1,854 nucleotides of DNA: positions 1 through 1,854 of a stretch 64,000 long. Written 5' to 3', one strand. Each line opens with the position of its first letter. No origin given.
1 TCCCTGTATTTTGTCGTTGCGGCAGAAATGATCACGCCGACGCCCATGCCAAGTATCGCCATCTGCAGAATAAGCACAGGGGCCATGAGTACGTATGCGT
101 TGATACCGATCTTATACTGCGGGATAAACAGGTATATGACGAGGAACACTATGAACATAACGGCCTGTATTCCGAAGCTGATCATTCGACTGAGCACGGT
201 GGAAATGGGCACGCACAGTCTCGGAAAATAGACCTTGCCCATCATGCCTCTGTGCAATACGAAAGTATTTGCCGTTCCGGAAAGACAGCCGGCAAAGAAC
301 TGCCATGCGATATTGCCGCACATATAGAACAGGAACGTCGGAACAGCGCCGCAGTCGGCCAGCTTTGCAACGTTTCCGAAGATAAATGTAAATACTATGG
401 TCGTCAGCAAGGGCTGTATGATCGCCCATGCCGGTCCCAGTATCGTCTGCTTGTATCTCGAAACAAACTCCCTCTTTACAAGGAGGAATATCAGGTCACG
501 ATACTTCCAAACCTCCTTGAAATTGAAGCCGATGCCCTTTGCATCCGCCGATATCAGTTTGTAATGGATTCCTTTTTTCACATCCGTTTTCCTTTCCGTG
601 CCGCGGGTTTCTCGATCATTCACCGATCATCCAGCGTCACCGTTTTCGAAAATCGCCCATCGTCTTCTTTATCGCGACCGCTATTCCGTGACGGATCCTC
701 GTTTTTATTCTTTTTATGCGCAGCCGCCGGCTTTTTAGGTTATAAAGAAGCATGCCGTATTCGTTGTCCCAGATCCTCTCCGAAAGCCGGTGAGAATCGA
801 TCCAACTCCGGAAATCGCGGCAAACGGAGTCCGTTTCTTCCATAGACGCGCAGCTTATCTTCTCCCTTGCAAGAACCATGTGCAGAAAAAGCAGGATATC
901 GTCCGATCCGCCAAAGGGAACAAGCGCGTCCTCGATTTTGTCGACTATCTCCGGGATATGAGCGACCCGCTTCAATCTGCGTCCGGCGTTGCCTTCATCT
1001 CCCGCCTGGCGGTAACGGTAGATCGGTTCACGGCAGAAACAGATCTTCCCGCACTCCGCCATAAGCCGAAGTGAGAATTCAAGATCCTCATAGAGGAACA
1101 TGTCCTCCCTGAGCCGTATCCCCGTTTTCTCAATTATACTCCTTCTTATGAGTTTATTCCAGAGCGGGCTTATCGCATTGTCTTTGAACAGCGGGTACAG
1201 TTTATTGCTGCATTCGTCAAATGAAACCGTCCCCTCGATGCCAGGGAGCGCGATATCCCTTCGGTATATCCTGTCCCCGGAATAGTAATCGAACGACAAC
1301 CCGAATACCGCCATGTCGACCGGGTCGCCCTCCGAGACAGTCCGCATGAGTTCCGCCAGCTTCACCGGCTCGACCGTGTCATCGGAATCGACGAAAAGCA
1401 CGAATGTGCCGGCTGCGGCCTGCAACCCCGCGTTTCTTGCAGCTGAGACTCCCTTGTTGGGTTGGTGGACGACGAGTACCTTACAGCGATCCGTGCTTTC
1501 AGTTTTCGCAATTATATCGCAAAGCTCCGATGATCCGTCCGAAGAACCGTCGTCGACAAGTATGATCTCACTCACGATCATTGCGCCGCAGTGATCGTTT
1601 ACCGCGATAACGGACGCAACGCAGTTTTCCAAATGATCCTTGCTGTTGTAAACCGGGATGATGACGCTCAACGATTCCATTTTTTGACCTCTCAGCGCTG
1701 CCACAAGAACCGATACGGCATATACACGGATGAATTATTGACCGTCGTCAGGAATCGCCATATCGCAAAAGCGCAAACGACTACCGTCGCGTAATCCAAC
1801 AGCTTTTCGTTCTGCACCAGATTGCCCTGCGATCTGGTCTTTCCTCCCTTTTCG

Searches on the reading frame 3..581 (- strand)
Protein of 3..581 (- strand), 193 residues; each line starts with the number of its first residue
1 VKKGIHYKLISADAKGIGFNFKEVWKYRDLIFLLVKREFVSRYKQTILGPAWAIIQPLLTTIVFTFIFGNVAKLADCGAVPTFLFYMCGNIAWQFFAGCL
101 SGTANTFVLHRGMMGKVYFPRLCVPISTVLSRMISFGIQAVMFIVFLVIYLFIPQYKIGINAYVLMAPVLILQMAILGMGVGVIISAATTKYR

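Call 71: search_protein_families(library=pfam, proteins=[window:3-581:-], max_evalue=0.001)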
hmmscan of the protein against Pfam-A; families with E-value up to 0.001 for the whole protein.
seq(193 aa): 1 family
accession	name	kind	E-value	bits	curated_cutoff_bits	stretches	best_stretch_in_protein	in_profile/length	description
PF01061.29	ABC2_membrane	-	1e-13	51.8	26.9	1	31-192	3-159/211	ABC-2 type transporter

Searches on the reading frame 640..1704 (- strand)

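Call 20: search_protein_families(library=pfam, proteins=[window:640-1704:-], max_evalue=0.001)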
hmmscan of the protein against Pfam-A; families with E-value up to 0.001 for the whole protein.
window:640-1704:- (355 aa): 3 families
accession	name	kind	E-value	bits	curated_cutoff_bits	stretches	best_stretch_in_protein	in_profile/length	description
PF00535.33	Glycos_transf_2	-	1.1e-27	97.4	23.3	1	13-193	1-166/168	Glycosyl transferase family 2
PF13641.12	Glyco_tranf_2_3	-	1.2e-10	42.3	27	1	12-132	3-119/230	Glycosyltransferase like family 2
PF10111.15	Glyco_tranf_2_2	-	1.4e-08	35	27.3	1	13-121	1-104/276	Glycosyltransferase like family 2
